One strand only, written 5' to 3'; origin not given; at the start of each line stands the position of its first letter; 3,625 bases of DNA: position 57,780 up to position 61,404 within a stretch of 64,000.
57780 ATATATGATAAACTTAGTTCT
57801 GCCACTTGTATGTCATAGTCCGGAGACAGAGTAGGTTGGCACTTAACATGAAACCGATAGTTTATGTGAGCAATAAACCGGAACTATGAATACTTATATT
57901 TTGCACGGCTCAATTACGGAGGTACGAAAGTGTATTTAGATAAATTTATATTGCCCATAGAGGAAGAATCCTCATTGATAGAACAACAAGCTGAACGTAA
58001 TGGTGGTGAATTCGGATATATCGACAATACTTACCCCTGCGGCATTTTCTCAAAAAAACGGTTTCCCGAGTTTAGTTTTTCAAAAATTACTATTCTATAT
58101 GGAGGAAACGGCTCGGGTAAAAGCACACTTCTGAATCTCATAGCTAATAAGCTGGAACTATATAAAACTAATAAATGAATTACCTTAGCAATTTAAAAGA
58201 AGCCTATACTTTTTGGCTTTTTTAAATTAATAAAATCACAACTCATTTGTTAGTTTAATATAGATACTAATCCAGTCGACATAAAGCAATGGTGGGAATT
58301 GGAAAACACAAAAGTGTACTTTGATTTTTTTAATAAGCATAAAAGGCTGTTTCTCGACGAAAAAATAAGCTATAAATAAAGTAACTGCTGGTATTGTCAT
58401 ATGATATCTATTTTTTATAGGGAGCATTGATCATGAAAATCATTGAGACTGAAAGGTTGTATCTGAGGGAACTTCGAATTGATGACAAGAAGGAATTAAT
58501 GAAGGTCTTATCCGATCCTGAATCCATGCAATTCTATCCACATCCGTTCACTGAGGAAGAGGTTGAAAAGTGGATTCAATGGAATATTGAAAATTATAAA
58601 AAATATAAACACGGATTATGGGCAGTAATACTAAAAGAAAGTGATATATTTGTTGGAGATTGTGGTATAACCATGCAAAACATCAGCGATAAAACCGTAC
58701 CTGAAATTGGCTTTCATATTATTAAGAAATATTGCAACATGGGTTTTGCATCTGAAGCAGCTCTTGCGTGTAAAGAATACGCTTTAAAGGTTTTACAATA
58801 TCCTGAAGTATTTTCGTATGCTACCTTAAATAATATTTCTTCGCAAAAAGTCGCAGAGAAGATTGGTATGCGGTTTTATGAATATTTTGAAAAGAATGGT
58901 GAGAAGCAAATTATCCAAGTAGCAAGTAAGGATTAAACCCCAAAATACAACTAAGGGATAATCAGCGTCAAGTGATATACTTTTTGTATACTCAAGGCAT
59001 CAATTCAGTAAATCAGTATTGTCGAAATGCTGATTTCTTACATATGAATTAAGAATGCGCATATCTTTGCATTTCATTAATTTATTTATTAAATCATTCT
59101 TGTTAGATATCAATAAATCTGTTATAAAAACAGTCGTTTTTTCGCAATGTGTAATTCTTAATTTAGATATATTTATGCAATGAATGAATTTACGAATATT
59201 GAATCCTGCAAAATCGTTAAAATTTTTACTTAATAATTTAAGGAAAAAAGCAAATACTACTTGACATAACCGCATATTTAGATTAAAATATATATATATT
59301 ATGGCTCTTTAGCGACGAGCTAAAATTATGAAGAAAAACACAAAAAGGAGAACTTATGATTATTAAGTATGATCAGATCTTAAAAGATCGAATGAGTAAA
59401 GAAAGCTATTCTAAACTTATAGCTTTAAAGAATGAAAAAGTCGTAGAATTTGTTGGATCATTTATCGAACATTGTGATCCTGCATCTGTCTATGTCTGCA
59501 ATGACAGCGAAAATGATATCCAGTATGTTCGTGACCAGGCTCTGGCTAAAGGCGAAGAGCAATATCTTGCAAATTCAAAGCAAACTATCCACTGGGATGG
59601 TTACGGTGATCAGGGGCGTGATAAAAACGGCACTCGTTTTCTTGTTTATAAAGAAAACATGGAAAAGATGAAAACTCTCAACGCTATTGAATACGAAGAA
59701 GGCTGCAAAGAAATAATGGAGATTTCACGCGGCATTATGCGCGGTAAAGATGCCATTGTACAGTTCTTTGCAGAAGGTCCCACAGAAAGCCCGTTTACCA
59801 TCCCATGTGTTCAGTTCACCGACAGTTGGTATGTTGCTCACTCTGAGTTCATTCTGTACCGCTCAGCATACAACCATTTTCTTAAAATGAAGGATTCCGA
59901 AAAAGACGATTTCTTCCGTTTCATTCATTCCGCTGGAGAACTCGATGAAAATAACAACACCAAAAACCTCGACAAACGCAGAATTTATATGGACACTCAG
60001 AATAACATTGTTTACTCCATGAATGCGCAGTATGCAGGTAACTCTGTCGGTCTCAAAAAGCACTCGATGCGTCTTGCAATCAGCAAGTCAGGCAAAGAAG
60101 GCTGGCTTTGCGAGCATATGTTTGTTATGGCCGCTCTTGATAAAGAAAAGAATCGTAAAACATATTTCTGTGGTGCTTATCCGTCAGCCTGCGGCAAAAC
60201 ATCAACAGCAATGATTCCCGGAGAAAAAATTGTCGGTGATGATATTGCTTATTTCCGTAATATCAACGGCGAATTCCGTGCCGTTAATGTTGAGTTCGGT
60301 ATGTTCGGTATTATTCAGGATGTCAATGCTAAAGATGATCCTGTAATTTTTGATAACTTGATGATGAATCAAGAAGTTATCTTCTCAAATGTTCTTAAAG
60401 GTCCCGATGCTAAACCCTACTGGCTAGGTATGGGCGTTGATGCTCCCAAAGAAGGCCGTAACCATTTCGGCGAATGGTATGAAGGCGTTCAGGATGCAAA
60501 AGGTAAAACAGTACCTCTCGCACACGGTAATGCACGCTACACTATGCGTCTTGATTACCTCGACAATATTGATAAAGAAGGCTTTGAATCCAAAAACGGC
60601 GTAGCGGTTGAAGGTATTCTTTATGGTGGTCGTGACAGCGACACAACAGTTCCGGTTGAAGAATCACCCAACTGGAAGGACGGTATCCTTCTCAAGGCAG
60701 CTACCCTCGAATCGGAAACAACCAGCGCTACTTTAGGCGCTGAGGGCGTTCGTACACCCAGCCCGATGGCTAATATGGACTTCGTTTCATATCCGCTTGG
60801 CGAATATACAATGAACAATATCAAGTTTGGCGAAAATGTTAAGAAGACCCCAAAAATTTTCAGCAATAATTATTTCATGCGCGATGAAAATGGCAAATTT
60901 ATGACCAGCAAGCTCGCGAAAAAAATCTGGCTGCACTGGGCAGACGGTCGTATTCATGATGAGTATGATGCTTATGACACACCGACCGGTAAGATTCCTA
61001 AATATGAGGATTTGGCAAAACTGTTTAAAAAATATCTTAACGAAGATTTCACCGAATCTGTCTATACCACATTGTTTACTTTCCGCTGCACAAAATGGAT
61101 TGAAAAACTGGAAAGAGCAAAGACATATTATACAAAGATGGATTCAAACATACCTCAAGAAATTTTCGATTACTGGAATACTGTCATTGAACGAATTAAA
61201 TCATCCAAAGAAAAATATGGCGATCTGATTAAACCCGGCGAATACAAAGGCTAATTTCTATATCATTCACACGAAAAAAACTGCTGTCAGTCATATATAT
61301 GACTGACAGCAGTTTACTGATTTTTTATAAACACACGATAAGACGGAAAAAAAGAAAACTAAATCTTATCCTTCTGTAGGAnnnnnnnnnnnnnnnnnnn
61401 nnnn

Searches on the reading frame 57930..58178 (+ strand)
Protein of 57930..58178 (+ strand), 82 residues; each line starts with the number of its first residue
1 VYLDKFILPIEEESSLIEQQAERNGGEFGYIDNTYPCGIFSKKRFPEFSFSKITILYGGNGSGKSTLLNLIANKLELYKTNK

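Call 62: search_protein_families(library=pfam, proteins=[window:57930-58178:+], max_evalue=0.001)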
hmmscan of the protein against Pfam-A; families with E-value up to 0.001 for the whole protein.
window:57930-58178:+ (82 aa): 6 families
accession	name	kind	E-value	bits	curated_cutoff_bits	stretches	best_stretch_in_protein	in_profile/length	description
PF00005.33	ABC_tran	-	1e-05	26.6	25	1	51-76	11-36/137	ABC transporter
PF13476.12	AAA_23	-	1.8e-05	25.9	27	1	44-71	14-39/201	AAA domain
PF13166.12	AAA_13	-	3e-05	23.4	36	1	38-73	3-38/713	AAA domain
PF13555.12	AAA_29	-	6.8e-05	23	27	1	39-68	11-39/61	P-loop containing region of AAA domain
PF03193.22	RsgA_GTPase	-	0.00039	20.7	30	1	47-77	102-132/174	RsgA GTPase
PF13304.12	AAA_21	-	0.00044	20.8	27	1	53-71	1-19/304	AAA domain, putative AbiEii toxin, Type IV TA system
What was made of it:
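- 57930..58178 (+): Unit U4 cargo stub: a P-loop ATPase gene cut shortly after its Walker A motif. The right-hand limit of the island lies at about 58.2-58.4 kb. Pfam weak hits to ABC_tran, AAA_23 and AAA_21 (call 62).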

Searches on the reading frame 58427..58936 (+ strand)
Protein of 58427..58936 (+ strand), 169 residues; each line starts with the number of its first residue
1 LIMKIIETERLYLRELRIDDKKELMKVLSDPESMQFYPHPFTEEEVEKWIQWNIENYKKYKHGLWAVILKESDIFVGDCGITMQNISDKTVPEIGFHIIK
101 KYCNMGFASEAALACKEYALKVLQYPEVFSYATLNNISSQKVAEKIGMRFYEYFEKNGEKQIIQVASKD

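Call 62: search_protein_families(library=pfam, proteins=[window:58427-58936:+], max_evalue=0.001)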
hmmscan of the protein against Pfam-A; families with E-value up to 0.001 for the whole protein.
window:58427-58936:+ (169 aa): 2 families
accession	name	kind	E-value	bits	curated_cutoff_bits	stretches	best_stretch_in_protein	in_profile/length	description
PF13302.13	Acetyltransf_3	-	1.7e-30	107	25.4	1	10-149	1-138/138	Acetyltransferase (GNAT) domain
PF00583.31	Acetyltransf_1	-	2.5e-05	25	20.7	1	34-148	9-116/116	Acetyltransferase (GNAT) family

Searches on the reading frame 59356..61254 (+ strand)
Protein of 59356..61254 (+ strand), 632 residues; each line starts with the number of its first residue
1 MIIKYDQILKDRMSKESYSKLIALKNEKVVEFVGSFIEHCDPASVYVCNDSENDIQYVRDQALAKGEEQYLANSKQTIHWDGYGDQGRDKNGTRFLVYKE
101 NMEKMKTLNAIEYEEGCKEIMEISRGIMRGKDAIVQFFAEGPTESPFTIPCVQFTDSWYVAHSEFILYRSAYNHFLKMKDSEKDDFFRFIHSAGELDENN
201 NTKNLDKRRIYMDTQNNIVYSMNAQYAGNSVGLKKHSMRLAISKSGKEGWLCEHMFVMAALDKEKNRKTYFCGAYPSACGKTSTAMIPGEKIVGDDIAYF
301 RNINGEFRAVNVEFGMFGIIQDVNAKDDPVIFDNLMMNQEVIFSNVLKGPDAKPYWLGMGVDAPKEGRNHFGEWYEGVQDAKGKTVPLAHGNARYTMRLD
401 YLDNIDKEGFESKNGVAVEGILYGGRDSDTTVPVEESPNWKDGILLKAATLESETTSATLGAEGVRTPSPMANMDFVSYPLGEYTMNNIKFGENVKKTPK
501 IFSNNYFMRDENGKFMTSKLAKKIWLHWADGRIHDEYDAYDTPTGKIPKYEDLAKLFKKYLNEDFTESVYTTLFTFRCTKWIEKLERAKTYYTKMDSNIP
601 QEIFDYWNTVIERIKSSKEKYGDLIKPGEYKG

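Call 30: find_encoding_contigs(protein=window:59356-61254:+, flank=10000, max_places=10)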
Protein window:59356-61254:+ (632 aa): 6 contigs read that carry it; 3 places shown.
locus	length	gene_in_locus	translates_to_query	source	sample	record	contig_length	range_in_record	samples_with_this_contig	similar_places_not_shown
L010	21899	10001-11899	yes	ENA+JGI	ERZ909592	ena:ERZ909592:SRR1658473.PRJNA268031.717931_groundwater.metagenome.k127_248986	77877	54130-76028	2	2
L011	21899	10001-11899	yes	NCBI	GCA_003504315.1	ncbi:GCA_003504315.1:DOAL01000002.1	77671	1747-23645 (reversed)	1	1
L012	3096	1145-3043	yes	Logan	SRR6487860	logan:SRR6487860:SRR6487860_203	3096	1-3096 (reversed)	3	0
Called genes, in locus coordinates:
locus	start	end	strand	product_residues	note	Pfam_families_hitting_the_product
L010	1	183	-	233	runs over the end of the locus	PF13484:Fer4_16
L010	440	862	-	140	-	-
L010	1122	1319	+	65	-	PF12844:HTH_19, PF13560:HTH_31, PF13443:HTH_26, PF01381:HTH_3, PF14549:P22_Cro (faint)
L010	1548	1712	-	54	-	-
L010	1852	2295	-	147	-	PF01061:ABC2_membrane (weak)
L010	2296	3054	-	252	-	PF13175:AAA_15 (faint), PF00005:ABC_tran, PF13401:AAA_22 (weak), PF13304:AAA_21 (weak)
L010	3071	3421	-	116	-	PF06304:DUF1048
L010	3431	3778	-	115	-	PF06304:DUF1048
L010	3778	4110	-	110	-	PF03551:PadR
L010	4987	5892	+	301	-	PF08279:HTH_11, PF13280:WYL, PF25583:WCX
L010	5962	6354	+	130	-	PF01042:Ribonuc_L-PSP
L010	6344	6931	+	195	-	PF00583:Acetyltransf_1, PF13673:Acetyltransf_10 (faint), PF13508:Acetyltransf_7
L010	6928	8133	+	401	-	PF06224:AlkZ-like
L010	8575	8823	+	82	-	PF13476:AAA_23 (weak), PF00005:ABC_tran (weak)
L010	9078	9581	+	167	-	PF13302:Acetyltransf_3, PF00583:Acetyltransf_1 (faint)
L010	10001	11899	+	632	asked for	PF17297:PEPCK_N, PF00821:PEPCK_GTP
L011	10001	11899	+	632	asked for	PF17297:PEPCK_N, PF00821:PEPCK_GTP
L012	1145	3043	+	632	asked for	PF17297:PEPCK_N, PF00821:PEPCK_GTP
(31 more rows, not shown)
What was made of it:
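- Two deposited assemblies give the same order, although both come from one read set (call 30).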

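Call 32: find_related_loci(query=window:59356-61254:+, collection=genome_contigs, flank=10000)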
Query window:59356-61254:+ (632 aa) in genome_contigs; peptide patterns used: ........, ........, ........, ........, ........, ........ (x = any residue, [..] = any of these).
184 stretches matched a pattern; 148 encode a relative of the query (tblastn E <= 1e-3); the best 80 are kept; 80 distinct loci.
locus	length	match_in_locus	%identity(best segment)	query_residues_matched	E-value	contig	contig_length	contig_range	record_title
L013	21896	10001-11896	82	1-632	0e+0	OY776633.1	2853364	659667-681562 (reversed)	MAG: Christensenellaceae bacterium isolate c84a42d1-d9c9-443e-85ff-73520b584de8 genome assembly, chromosome: 1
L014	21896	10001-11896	82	1-632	0e+0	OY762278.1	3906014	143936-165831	MAG: Christensenellaceae bacterium isolate d7c23e02-40a4-4312-836d-43190f2e112a genome assembly, chromosome: 1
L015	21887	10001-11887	82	4-632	0e+0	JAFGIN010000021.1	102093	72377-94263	MAG: Chitinispirillaceae bacterium isolate Zod_Metabat.210 k87_1356110, whole genome shotgun sequence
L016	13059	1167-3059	81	1-631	0e+0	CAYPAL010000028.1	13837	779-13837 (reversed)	MAG TPA_asm: uncultured Oscillospiraceae bacterium isolate SRP192927_co6_430 genome assembly, contig: NODE_10655_length_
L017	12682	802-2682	82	5-631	0e+0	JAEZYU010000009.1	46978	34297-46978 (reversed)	MAG: Bacillota bacterium isolate OH_PFB_25 k127_642467, whole genome shotgun sequence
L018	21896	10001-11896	82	1-632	0e+0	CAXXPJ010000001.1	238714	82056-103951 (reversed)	MAG: Christensenellaceae bacterium isolate ebc0edfe-de01-4de5-b550-b82b2926f268 genome assembly, contig: contig_1, whole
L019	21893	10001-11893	82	1-631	0e+0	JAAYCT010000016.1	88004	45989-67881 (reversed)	MAG: Clostridiaceae bacterium isolate AS06rmzACSIP_487 309391_AS06, whole genome shotgun sequence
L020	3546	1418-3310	81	1-631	0e+0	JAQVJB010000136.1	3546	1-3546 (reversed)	MAG: Actinomycetota bacterium isolate STE_53 NODE_89407_length_3546_cov_7.704884_Sandtown_E, whole genome shotgun sequen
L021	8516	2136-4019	82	5-632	0e+0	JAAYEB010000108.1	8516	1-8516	MAG: Fibrobacter sp. isolate AS06rmzACSIP_609 119453_AS06, whole genome shotgun sequence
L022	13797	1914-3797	81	4-631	0e+0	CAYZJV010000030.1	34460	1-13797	MAG TPA_asm: uncultured Spirochaetaceae bacterium isolate SRP241341_co1_69 genome assembly, contig: NODE_1477_length_344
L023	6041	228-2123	81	1-632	0e+0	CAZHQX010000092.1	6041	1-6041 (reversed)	MAG TPA_asm: uncultured Oscillospiraceae bacterium isolate SRP274231_co1_30 genome assembly, contig: NODE_14729_length_6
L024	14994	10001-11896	81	1-632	0e+0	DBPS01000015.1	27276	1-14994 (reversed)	MAG TPA_asm: Candidatus Humimicrobium oleiphilum isolate UBA1414 UBA1414_contig_16526, whole genome shotgun sequence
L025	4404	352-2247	81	1-632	0e+0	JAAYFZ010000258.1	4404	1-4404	MAG: Clostridiaceae bacterium isolate AS09scLD_136 223461_AS09, whole genome shotgun sequence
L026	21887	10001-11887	81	4-632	0e+0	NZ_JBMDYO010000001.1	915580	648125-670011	Pleomorphochaeta sp. DL1XJH-081 NODE_1_length_915580_cov_171.114197, whole genome shotgun sequence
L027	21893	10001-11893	80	1-631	0e+0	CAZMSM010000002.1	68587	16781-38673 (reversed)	MAG TPA_asm: uncultured Eubacteriales bacterium isolate SRP192927_co5_942 genome assembly, contig: NODE_221_length_68587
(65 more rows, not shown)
